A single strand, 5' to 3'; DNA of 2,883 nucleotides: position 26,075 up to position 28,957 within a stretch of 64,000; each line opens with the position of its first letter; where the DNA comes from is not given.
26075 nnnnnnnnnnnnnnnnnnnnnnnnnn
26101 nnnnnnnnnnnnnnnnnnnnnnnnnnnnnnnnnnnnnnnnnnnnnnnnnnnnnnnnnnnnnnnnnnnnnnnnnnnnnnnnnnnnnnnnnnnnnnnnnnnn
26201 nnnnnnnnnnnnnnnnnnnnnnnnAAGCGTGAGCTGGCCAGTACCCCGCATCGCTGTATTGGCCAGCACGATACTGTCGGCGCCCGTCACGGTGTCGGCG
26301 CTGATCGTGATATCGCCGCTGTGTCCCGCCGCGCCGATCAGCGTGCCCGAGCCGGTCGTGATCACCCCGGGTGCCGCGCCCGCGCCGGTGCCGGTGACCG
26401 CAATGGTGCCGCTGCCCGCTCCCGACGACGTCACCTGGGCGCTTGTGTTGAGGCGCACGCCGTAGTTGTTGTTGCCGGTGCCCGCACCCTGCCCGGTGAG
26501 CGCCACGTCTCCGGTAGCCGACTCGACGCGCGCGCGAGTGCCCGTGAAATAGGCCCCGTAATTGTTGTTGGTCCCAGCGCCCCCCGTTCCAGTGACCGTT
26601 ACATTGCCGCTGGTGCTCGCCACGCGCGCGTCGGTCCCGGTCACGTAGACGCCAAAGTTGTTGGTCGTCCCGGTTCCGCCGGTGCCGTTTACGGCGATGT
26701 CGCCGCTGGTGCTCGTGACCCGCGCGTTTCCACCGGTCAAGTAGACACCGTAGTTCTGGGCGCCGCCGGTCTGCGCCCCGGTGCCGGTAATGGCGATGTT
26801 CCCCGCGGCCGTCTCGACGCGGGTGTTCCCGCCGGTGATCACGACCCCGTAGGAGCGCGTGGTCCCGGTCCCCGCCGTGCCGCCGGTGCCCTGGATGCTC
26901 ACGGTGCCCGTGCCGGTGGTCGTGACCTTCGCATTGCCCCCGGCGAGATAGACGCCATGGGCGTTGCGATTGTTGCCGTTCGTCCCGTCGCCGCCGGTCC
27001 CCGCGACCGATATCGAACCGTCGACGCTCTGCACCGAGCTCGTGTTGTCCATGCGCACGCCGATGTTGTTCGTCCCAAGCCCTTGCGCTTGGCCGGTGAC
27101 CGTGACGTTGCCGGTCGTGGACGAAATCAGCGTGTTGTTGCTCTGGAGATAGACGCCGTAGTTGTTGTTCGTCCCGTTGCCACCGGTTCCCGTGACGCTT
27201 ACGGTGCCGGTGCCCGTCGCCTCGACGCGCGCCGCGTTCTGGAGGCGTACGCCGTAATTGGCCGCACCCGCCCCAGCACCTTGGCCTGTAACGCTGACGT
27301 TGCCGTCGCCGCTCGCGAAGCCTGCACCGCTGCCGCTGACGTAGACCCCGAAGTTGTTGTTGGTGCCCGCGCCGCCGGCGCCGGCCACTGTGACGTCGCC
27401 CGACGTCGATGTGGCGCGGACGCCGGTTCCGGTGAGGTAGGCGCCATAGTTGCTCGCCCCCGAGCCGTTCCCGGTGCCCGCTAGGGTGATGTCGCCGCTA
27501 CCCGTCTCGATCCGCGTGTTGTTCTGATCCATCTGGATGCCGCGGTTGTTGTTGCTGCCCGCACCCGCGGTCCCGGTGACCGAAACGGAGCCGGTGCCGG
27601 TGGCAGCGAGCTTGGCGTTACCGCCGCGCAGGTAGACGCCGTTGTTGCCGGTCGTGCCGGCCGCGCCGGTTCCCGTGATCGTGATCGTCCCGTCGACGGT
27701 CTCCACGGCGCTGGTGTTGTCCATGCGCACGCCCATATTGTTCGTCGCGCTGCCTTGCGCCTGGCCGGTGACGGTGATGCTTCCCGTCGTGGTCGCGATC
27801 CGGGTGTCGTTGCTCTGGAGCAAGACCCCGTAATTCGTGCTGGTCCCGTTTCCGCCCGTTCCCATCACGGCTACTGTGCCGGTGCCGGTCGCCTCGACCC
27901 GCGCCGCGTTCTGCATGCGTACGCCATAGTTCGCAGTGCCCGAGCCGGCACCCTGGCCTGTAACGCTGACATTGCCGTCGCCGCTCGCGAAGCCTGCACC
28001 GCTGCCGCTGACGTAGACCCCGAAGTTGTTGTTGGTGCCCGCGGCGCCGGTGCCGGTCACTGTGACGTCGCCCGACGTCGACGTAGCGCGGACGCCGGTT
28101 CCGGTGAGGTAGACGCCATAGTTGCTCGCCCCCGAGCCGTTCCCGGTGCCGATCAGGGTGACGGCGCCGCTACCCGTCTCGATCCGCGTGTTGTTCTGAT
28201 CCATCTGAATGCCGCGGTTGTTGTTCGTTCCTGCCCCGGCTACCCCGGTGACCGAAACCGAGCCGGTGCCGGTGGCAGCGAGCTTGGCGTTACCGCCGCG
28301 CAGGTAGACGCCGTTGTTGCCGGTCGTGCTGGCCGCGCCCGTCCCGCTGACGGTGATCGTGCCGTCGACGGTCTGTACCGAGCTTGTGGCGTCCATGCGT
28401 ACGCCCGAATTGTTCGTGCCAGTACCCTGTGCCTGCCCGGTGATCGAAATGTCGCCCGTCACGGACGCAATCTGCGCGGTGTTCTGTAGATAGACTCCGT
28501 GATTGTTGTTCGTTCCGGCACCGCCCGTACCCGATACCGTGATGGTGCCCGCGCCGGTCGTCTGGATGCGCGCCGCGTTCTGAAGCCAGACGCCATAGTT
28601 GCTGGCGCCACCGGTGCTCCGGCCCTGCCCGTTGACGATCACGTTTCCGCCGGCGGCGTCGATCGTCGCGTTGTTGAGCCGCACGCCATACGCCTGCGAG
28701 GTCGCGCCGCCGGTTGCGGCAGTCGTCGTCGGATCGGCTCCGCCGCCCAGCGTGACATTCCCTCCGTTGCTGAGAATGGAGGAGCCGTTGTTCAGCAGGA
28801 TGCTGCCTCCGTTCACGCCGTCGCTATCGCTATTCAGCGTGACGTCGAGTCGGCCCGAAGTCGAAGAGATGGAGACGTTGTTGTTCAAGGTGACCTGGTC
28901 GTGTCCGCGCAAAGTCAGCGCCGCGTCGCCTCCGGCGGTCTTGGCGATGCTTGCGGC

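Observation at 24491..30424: Two-partner secretion exoprotein built from a 32-residue N-[YF]-G-V repeat, with no toxin/immunity module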

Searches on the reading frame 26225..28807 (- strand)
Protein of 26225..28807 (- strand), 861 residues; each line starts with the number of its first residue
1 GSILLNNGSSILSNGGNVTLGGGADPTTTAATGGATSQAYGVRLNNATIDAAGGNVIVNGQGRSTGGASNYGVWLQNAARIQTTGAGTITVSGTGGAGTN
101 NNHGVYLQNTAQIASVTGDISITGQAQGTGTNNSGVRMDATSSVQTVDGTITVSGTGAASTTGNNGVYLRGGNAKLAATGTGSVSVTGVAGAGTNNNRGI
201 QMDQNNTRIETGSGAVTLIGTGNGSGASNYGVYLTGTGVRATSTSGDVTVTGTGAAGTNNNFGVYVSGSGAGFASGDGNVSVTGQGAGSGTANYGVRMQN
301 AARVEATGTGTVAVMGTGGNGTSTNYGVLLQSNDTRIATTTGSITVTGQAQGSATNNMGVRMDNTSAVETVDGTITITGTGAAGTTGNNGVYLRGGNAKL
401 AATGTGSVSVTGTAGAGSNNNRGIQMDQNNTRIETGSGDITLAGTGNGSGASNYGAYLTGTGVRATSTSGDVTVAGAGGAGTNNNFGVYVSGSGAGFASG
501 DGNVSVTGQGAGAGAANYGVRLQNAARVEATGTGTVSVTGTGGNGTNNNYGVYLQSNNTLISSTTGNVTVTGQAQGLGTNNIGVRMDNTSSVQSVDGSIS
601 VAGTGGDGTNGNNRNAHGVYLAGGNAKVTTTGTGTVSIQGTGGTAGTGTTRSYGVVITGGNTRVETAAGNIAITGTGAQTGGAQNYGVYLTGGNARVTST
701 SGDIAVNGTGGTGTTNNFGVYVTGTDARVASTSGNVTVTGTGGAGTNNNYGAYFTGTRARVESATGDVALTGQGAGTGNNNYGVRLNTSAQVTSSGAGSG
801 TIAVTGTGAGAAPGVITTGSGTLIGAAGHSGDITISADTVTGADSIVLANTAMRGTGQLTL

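Call 12: search_protein_families(library=pfam, proteins=[window:26345-28747:-], max_evalue=10)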
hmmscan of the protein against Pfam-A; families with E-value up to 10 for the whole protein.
seq(801 aa): 2 families
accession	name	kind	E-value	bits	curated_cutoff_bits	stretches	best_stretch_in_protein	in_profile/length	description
PF22936.1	Pol_BBD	-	0.57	11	27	0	275-300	28-53/81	Pol polyprotein, beta-barrel domain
PF03397.20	Rhabdo_matrix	-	0.72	9.9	27.7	0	316-350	20-54/168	Rhabdovirus matrix protein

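Call 18: search_solved_structures(query=window:26225-28807:-, max_evalue=1, show_alignments=1)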
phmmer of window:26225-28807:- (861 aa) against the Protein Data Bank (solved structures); distinct sequences matched with E-value up to 1: 0.

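Call 27: predict_structure(alignment_id=A2)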
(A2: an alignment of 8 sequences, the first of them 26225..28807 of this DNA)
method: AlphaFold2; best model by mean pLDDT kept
length: 861 residues; sequences in the alignment: 8
mean_pLDDT: 89.2   pTM: 0.88
mean pLDDT of the five models: 89.2, 88.5, 88.2, 87.7, 86.6
residues with pLDDT >= 90: 552; 70-90: 261; 50-70: 37; < 50: 11
segments of 3 or more residues with pLDDT < 50: 26-28, 30-36
pLDDT, mean of each block of 10 residues (from residue 1): 88 90 59 56 94 92 73 93 91 86 92 94 89 91 94 92 87 88 96 87 92 97 84 94 97 89 94 96 90 94 94 95 92 92 96 89 93 96 88 87 95 89 93 95 89 92 95 94 91 95 96 87 96 96 86 91 95 85 91 94 79 76 84 93 69 88 91 89 83 89 94 85 90 94 85 90 93 86 92 81 91 88 88 82 77 91 90
secondary structure, 60 per line:
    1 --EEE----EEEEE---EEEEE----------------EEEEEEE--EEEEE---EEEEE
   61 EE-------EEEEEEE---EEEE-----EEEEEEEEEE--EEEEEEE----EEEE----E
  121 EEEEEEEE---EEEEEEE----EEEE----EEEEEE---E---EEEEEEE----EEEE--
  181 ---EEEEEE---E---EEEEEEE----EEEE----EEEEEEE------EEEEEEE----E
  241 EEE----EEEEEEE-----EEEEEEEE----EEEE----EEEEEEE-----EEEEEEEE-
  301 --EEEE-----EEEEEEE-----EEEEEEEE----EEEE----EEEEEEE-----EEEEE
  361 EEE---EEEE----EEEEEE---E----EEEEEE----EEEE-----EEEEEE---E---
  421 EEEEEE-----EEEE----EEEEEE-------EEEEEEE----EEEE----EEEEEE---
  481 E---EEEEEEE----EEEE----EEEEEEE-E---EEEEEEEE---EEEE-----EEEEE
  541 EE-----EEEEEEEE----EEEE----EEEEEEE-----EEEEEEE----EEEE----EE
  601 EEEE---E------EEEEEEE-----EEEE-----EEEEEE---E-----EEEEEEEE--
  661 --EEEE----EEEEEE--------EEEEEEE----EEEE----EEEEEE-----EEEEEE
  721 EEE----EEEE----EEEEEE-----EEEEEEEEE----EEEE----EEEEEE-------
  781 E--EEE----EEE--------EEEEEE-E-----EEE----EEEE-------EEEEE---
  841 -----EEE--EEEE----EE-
elements in order (helices of 4 or more, strands of 3 or more residues): E3-5 E10-14 E18-22 E39-45 E48-52 E56-62 E70-76 E80-83 E89-98 E101-107 E112-115 E120-128 E132-138 E143-146 E151-156 E164-170 E175-178 E184-189 E197-203 E208-211 E216-222 E229-235 E240-243 E248-254 E260-267 E272-275 E280-286 E292-299 E303-306 E312-318 E324-331 E336-339 E344-350 E356-363 E367-370 E375-380 E389-394 E399-402 E408-413 E421-426 E432-435 E440-445 E453-459 E464-467 E472-477 E485-491 E496-499 E504-510 E516-523 E527-530 E536-542 E548-555 E560-563 E568-574 E580-586 E591-594 E599-604 E615-621 E627-630 E636-641 E651-658 E663-666 E671-676 E685-691 E696-699 E704-709 E715-723 E728-731 E736-741 E747-755 E760-763 E768-773 E784-786 E791-793 E802-807 E815-817 E822-825 E833-837 E846-848 E851-854

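Call 30: fold_search(model_id=the predicted structure, library=pdb)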
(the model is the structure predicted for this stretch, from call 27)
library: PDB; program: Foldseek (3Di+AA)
matches with E <= 10: 211; with E <= 0.001: 1
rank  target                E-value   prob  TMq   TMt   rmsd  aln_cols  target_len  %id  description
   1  8vbb_A                7.1e-05  0.99  0.27  0.24  18.9      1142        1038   16  The secreted adhesin EtpA of Enterotoxigenic Escherichia coli in complex with the mouse mAb 1G05 (released 2024-09-04)
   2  8egr_A                4.7e-02  0.96  0.34  0.44  11.3       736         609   12  Upper tail structure of Staphylococcus phage Andhra (released 2022-12-14)
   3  1dab                  8.6e-02  0.57  0.23  0.33  13.0       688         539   11  The Structure of Bordetella Pertussis Virulence Factor P.69 Pertactin (released 1999-12-15)
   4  2x6y_A                9.0e-02  0.25  0.19  0.24  13.0       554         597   11  Tailspike protein mutant D339A of E.coli bacteriophage HK620 in complex with hexasaccharide (released 2011-03-02)
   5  4xlc                  1.0e-01  0.14  0.16  0.20  15.2       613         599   11  Tailspike protein double mutant D339N/E372A of E. coli bacteriophage HK620 (released 2016-01-20)
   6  5gkq_A                1.1e-01  0.06  0.11  0.13  27.6      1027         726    9  Structure of PL6 family alginate lyase AlyGC mutant-R241A (released 2017-02-08)
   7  8yk2_B                1.3e-01  0.18  0.16  0.19  14.3       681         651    8  Blood group B alpha-1,3-galactosidase AgaBb from Bifidobacterium bifidum, construct T7-tag_24-700 (released 2024-07-10)
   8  4xot_A                1.4e-01  0.23  0.19  0.24  12.6       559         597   12  Tailspike protein mutant E372Q of E. coli bacteriophage HK620 in complex with pentasaccharide (released 2016-01-27)
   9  8yk1_A                1.6e-01  0.13  0.13  0.14  16.2       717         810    9  Blood group B alpha-1,3-galactosidase AgaBb from Bifidobacterium bifidum, construct 23-844 (released 2024-07-10)
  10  8yk2_A                1.7e-01  0.21  0.17  0.21  13.5       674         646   10  Blood group B alpha-1,3-galactosidase AgaBb from Bifidobacterium bifidum, construct T7-tag_24-700 (released 2024-07-10)
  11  1hg8_A                1.8e-01  0.09  0.11  0.19  16.0       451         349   14  Endopolygalacturonase from the phytopathogenic fungus Fusarium moniliforme (released 2001-11-10)
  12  5gkd_A                1.9e-01  0.06  0.13  0.15  26.6       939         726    8  Structure of PL6 family alginate lyase AlyGC (released 2017-02-08)
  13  4yel_A                2.3e-01  0.23  0.21  0.27  11.9       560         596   12  Tailspike protein double mutant D339A/E372A of E. coli bacteriophage HK620 in complex with hexasaccharide (released 2016-03-09)
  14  4avz                  2.3e-01  0.18  0.19  0.24  12.7       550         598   12  Tailspike protein mutant E372Q of E. coli bacteriophage HK620 (released 2012-09-26)
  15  4xop_A                2.5e-01  0.23  0.20  0.26  11.9       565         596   12  Tailspike protein double mutant D339N/E372Q of E. coli bacteriophage HK620 in complex with hexasaccharide (released 2016-01-27)
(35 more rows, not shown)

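Call 43: find_homologous_proteins(query=window:26372-28693:-, max_evalue=0.00001)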
Query window:26372-28693:- (774 aa): 166 proteins with E <= 0.00001 among 8000 candidates; the best 120 are listed.
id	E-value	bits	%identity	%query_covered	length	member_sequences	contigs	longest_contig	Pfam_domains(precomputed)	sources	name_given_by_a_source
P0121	7.9e-50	188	34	53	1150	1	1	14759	-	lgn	-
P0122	7.1e-49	185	32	87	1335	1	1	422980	-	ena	-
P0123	5.5e-48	182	32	84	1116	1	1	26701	-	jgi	jgi:hypothetical protein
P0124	2.2e-44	170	33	57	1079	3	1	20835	PF05860.20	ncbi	ncbi:MAG: filamentous hemagglutinin N-terminal domain-containing protein, partial [Coleofasciculus s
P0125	2.7e-43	167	34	72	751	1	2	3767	-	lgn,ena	-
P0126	2.4e-42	164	31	55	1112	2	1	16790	PF18676.7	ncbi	-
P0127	3.9e-41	160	34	57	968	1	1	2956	-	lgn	-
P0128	1.3e-40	158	37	52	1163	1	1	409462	-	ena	-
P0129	1.6e-40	158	34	68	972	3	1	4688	-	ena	-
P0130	6.4e-40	156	30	91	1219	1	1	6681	PF03160.21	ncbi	ncbi:Calx-beta domain-containing protein [Planctomycetota bacterium]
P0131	5.1e-39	153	36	75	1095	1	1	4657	PF04151.22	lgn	-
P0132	1.2e-37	148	37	70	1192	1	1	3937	PF05860.20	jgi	jgi:filamentous hemagglutinin family protein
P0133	3.7e-36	143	31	66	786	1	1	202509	-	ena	-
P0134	8.2e-36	142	32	72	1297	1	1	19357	PF05860.20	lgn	-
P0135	1.3e-35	141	33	78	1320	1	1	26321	PF05860.20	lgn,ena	-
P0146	1.8e-28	118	31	53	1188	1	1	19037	PF00404.25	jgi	jgi:hypothetical protein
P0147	4.1e-28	116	37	47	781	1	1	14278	-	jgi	-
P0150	3.2e-27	114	33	54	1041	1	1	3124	-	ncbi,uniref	ncbi:beta strand repeat-containing protein, partial [Microcoleus sp. herbarium5]|uniref:beta strand 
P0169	1.2e-23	102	37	56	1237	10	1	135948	-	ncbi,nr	ncbi:MAG: hypothetical protein IT265_16370 [Saprospiraceae bacterium]|nr:hypothetical protein [Sapro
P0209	5.2e-15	73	35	35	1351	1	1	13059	PF01839.30,PF13517.13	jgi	jgi:FG-GAP-like repeat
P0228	2.4e-12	64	33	36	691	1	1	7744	PF00404.25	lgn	-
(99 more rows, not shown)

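Call 46: search_protein_families(library=pfam, proteins=[P0147, P0228, P0209, P0169, P0146, P0124], max_evalue=1)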
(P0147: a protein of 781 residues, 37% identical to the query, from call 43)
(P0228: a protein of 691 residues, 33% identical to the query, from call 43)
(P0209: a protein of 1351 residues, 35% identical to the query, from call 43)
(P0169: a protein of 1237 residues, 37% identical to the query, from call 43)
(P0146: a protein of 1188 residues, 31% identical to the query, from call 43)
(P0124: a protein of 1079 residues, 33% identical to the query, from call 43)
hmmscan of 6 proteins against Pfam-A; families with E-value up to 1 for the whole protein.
P0147 (781 aa): 0 families

P0228 (691 aa): 1 family
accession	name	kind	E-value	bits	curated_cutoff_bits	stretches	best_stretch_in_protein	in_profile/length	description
PF00404.24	Dockerin_1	-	7.5e-08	32.9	22.9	1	622-679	2-56/57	Dockerin type I domain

P0209 (1351 aa): 2 families
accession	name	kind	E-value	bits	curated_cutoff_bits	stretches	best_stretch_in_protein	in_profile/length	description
PF13517.12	FG-GAP_3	-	4.9e-11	43.5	26.9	3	1146-1208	1-60/61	FG-GAP-like repeat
PF01839.29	FG-GAP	-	1.1e-07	32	22.1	4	1089-1111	4-26/37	FG-GAP repeat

P0169 (1237 aa): 0 families

P0146 (1188 aa): 5 families
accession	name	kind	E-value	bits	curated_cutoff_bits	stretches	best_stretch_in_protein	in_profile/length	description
PF00404.24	Dockerin_1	-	3.1e-08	34.1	22.9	1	1133-1180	1-53/57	Dockerin type I domain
PF13202.12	EF-hand_5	-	0.015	15.2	25.9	0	1163-1174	8-19/25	EF hand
PF00036.39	EF-hand_1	-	0.094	12.7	25.4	0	1163-1175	9-21/29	EF hand domain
PF11775.14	CobT_C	-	0.13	12.3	21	1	37-78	12-53/220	Cobalamin biosynthesis protein CobT VWA domain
PF00897.23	Orbi_VP7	-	0.47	9.8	25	0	7-52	197-242/350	Orbivirus inner capsid protein VP7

P0124 (1079 aa): 1 family
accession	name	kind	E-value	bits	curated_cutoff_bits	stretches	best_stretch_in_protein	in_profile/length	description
PF05860.19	TPS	-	5.8e-45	154.6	33.5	1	37-246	7-224/252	TPS secretion domain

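Call 47: search_protein_families(library=ncbifam, proteins=[window:26372-28693:-, P0147, P0228, P0209, P0169, P0146, P0124, P0150], max_evalue=1)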
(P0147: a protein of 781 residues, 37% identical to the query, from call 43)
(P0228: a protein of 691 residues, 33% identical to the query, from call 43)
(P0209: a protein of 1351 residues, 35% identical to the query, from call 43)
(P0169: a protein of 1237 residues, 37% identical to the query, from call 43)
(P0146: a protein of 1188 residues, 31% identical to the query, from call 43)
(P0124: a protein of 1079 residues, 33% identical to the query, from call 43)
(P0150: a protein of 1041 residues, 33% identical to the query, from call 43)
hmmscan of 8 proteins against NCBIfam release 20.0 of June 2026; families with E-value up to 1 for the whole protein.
window:26372-28693:- (774 aa): 0 families

P0147 (781 aa): 2 families
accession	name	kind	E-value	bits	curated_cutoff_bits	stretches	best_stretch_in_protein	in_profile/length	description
NF012200.0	choice_anch_D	domain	6.8e-07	29.8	45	1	725-771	1-46/108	choice-of-anchor D domain-containing protein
NF041425.1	OS_HP2_seleno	subfamily_domain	0.61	10.5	100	1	750-773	7-30/98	OS_HP2 family (seleno)protein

P0228 (691 aa): 1 family
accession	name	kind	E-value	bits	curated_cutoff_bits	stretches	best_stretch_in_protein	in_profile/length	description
NF049990.1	CellobisidaseCelK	equivalog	0.0091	14.2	1700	1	613-684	821-887/889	cellulose 1,4-beta-cellobiosidase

P0209 (1351 aa): 3 families
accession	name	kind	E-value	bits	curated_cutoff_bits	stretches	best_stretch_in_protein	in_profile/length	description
NF047539.1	XAC2610_fam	domain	2.7e-05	24.6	35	0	1143-1166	2-25/89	XAC2610-related protein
NF005529.0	PRK07188.1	equivalog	0.023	13.6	378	1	1102-1156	173-226/358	nicotinate phosphoribosyltransferase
NF009601.0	PRK13043.1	equivalog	0.25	10.5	465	0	1117-1145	109-137/241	superantigen-like protein SSL14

P0169 (1237 aa): 0 families

P0146 (1188 aa): 1 family
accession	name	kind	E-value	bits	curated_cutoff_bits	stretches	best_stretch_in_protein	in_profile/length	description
NF049990.1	CellobisidaseCelK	equivalog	0.0061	14.8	1700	1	1120-1182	817-881/889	cellulose 1,4-beta-cellobiosidase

P0124 (1079 aa): 2 families
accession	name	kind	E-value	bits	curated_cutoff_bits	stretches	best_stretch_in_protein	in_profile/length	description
TIGR01901.1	adhes_NPXG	domain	7.2e-22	77.1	29.1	1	65-142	1-77/79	filamentous hemagglutinin N-terminal domain-containing protein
NF041527.1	SCO1860_LAETG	equivalog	0.014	14.6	200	1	275-359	106-183/306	SCO1860 family LAETG-anchored protein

P0150 (1041 aa): 0 families

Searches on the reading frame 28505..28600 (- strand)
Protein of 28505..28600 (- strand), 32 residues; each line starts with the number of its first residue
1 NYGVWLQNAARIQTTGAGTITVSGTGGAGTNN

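Call 61: search_protein_representatives(alignment_id=A3)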
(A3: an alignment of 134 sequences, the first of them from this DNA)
Query: 134 sequences, 32 profile positions. Proteins with E-value up to 0.001 (for the whole library): 1081; up to 1e-10: 459; up to 1e-30: 114. The best 150 are listed.
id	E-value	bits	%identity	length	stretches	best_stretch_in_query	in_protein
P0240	4.1e-123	417.3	-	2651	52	3-28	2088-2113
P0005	3.5e-112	382.4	-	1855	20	1-32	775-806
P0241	3.9e-104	356.6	-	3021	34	1-30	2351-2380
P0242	2.5e-100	344.4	-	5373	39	1-32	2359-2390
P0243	1.1e-98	339.2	-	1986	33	3-30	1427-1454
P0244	8.9e-95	326.7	-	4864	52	1-30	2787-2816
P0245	2.0e-91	316.0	-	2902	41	3-30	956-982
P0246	1.0e-90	313.7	-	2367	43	3-31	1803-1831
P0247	2.1e-87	303.1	-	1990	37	2-29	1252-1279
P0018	3.2e-87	302.5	-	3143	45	1-31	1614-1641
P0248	5.4e-85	295.4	-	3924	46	1-29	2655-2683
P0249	1.1e-82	288.0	-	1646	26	1-32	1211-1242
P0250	4.8e-82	285.9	-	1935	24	1-31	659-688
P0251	9.2e-82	285.0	-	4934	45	2-31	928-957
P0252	1.0e-79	278.5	-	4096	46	1-32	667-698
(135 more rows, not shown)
